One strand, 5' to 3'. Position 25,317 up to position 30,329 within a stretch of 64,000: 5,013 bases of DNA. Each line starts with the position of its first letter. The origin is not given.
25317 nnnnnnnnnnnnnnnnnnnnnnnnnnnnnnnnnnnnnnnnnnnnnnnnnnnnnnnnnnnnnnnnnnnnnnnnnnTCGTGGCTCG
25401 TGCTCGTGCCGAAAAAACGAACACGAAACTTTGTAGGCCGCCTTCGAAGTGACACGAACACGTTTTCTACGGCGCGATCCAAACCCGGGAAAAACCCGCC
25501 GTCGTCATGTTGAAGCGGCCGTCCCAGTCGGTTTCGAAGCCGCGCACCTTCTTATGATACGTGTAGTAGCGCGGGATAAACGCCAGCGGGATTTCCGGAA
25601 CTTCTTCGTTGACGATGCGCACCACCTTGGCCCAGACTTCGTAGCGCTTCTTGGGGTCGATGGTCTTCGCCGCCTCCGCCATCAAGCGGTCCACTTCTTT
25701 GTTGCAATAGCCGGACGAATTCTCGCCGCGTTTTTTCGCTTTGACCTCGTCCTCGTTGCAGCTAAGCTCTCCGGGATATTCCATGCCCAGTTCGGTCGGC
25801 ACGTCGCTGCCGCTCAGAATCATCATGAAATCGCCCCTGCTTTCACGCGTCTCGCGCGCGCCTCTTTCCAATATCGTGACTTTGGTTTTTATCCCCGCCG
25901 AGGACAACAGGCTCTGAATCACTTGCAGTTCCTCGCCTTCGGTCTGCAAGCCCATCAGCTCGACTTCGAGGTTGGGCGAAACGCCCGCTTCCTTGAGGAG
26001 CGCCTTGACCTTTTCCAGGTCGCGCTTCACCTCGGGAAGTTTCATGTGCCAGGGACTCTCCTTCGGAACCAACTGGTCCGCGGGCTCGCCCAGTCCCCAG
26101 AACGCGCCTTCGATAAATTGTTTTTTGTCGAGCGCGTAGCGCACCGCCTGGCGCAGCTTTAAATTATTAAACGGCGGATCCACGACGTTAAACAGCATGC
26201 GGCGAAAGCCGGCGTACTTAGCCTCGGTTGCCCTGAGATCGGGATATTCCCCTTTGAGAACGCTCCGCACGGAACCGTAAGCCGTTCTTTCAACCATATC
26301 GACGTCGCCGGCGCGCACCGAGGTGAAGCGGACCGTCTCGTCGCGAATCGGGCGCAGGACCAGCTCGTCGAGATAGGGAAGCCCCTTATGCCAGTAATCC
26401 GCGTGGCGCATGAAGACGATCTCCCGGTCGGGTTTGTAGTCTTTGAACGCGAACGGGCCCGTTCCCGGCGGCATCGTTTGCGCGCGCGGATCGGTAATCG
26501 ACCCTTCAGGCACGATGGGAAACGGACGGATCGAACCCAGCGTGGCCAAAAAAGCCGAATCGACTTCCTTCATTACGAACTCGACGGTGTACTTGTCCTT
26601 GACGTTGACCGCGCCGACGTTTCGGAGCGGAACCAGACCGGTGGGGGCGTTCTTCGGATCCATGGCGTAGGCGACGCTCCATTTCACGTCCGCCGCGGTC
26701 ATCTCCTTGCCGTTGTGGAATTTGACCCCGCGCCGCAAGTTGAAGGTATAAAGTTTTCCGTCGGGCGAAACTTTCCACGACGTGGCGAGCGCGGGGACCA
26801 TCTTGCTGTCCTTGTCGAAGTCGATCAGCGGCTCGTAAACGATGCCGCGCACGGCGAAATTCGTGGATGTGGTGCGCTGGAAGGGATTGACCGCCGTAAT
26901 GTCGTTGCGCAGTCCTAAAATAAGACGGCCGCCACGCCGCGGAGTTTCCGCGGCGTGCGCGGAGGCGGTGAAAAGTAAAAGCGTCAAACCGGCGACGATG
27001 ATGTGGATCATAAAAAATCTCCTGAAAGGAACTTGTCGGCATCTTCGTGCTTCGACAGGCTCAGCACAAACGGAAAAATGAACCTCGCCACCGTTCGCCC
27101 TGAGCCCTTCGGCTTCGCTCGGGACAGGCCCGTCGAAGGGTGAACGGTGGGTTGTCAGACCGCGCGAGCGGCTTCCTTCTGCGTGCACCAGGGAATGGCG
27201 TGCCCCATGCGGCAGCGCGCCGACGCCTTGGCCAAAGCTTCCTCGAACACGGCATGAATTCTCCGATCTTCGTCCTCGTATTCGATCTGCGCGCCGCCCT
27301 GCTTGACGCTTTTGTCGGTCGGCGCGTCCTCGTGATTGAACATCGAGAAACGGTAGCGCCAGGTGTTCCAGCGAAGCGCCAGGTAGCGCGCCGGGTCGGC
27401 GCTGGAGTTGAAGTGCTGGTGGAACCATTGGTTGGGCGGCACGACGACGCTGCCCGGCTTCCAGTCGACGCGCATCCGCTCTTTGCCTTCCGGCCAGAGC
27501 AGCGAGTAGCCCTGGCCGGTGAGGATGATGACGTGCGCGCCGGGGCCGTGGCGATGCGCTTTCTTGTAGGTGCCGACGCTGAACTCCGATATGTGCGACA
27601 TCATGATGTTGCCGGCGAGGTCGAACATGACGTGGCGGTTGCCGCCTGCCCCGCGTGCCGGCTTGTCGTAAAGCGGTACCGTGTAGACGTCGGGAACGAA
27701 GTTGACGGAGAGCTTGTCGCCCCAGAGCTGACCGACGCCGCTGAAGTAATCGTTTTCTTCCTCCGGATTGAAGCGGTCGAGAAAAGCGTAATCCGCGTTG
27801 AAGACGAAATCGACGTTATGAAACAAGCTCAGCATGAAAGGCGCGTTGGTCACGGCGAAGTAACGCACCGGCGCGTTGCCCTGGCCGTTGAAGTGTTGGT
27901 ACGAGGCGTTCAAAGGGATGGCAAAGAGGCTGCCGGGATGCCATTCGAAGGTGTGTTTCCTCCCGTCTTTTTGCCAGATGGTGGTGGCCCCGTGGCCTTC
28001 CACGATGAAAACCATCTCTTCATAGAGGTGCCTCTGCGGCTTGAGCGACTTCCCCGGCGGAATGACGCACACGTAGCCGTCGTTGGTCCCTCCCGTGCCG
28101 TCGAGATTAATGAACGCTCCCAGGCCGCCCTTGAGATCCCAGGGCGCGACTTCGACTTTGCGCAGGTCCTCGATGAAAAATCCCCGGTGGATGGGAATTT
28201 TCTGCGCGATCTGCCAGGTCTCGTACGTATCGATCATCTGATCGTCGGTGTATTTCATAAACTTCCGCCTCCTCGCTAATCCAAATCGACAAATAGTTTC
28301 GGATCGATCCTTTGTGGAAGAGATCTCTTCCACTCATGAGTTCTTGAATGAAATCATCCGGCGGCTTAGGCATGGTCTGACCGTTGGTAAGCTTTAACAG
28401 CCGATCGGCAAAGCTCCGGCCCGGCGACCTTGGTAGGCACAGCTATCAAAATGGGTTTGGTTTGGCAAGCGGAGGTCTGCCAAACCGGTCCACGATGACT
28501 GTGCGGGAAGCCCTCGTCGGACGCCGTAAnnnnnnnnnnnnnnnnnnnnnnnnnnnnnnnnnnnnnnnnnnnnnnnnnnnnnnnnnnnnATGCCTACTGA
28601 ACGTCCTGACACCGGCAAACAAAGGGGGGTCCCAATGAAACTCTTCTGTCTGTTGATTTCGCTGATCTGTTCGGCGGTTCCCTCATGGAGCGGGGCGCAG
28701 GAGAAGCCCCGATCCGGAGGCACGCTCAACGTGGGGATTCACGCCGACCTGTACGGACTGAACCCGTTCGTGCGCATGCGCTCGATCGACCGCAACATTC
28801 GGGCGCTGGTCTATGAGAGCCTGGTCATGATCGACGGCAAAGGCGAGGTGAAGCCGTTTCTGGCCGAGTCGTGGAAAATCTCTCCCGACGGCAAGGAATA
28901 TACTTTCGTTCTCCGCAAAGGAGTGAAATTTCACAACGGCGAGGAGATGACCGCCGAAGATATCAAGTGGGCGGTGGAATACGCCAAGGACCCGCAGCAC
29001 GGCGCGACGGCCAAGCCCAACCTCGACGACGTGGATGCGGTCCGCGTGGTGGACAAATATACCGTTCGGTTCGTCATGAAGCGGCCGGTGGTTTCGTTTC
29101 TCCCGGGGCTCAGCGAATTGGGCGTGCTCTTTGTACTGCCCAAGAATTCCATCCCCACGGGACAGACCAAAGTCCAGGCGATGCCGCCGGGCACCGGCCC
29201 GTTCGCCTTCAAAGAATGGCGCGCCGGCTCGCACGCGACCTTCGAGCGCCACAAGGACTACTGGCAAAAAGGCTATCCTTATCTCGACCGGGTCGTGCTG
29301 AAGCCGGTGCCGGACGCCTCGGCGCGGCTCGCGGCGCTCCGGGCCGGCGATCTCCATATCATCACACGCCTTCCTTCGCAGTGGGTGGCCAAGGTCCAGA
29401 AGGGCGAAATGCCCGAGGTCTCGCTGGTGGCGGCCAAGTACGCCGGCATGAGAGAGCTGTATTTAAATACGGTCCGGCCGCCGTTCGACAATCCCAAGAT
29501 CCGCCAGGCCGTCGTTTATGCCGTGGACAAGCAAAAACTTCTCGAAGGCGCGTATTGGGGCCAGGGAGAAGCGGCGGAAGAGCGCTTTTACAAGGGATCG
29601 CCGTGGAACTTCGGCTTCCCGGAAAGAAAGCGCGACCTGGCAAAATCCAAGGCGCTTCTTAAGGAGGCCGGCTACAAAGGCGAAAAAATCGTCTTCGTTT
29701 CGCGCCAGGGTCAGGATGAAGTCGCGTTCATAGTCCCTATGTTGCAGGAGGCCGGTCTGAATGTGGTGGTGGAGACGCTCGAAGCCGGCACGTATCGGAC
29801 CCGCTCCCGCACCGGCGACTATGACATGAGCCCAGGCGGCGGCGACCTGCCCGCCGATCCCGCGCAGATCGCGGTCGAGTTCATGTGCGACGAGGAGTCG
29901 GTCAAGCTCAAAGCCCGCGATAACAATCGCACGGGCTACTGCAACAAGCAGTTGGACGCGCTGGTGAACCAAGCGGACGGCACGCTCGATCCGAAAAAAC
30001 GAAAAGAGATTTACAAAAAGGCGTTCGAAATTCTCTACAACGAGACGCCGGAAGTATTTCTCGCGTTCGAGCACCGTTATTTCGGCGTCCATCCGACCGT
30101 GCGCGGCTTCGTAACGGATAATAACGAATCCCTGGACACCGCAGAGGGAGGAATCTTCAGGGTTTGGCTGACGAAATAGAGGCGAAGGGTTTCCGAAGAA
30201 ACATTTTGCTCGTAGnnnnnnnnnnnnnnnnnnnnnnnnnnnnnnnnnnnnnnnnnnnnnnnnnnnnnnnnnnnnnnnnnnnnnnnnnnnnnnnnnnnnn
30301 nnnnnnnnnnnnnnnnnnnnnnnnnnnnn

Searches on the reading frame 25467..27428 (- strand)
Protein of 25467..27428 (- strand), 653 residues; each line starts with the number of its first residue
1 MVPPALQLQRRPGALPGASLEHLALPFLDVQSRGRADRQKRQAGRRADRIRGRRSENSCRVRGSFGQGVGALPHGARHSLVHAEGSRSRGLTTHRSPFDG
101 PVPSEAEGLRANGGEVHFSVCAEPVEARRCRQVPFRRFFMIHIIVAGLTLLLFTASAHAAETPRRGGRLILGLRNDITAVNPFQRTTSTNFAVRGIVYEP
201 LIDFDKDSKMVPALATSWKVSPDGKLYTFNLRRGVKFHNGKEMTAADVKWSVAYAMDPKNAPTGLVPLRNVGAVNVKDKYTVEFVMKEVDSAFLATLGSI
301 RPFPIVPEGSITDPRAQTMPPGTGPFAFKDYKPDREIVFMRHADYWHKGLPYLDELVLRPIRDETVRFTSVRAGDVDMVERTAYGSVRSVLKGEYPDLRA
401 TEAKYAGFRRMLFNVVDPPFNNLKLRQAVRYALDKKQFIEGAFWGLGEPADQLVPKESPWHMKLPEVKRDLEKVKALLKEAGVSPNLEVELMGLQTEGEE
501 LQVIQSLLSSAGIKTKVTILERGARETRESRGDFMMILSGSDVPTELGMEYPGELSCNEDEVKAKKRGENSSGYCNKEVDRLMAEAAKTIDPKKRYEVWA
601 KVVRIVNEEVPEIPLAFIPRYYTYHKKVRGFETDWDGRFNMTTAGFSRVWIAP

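Call 13: search_protein_families(library=pfam, proteins=[window:25467-27428:-], max_evalue=0.00001)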
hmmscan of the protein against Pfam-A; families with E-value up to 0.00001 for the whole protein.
window:25467-27428:- (653 aa): 1 family
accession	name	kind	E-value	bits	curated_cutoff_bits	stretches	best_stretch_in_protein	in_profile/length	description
PF00496.27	SBP_bac_5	-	4.3e-80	270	32.4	1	209-540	1-345/368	Bacterial extracellular solute-binding proteins, family 5 Middle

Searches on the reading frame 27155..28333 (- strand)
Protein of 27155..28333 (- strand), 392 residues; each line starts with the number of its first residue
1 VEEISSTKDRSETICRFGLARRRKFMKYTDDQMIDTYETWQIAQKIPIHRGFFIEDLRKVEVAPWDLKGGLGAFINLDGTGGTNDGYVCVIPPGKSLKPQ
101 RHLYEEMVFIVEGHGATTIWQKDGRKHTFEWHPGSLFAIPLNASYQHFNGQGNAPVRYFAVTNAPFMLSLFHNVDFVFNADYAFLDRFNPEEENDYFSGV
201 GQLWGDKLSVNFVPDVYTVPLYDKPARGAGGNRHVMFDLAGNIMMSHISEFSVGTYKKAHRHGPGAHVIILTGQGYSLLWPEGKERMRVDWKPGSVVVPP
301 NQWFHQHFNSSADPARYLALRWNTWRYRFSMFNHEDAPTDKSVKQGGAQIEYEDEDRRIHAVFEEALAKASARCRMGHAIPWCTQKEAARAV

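Call 13: search_protein_families(library=pfam, proteins=[window:27155-28333:-], max_evalue=0.00001)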
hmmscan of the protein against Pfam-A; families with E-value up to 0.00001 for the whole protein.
window:27155-28333:- (392 aa): 2 families
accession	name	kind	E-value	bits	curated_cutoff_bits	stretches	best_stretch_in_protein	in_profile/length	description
PF07883.17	Cupin_2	-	1.5e-11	44.3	27.2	1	88-161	2-69/70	Cupin domain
PF00190.28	Cupin_1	-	5.3e-06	26.5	22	0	92-179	41-132/151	Cupin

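Call 32: search_protein_families(library=ncbifam, proteins=[window:27158-28258:-], max_evalue=0.001)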
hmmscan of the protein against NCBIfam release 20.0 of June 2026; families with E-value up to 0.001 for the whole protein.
window:27158-28258:- (367 aa): 2 families
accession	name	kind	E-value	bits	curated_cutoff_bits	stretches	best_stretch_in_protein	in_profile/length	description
NF049978.1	AminoSalDhMabB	equivalog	2.4e-08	33.8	650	1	66-145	256-328/351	5-aminosalicylate 1,2-dioxygenase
TIGR02272.1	gentisate_1_2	equivalog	2.1e-05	23.6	442.1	0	65-140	88-158/336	gentisate 1,2-dioxygenase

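Call 49: search_solved_structures(query=window:27158-28258:-, max_evalue=0.01)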
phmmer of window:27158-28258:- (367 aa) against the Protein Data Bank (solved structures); distinct sequences matched with E-value up to 0.01: 3.
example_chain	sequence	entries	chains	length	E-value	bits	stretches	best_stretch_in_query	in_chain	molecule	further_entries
4qgl_A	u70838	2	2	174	5.2e-05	25.5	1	73-128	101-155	Acireductone dioxygenase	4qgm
3bu7_A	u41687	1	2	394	0.00057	22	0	226-286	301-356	Gentisate 1,2-dioxygenase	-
1j3p_A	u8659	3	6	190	0.0045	19.1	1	244-295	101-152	Phosphoglucose Isomerase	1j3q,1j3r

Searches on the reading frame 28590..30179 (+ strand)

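Call 13: search_protein_families(library=pfam, proteins=[window:28590-30179:+], max_evalue=0.00001)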
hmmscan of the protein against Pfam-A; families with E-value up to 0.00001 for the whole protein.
window:28590-30179:+ (529 aa): 1 family
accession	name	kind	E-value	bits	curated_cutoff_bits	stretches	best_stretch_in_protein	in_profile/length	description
PF00496.27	SBP_bac_5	-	6e-85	286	32.4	1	86-417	1-345/368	Bacterial extracellular solute-binding proteins, family 5 Middle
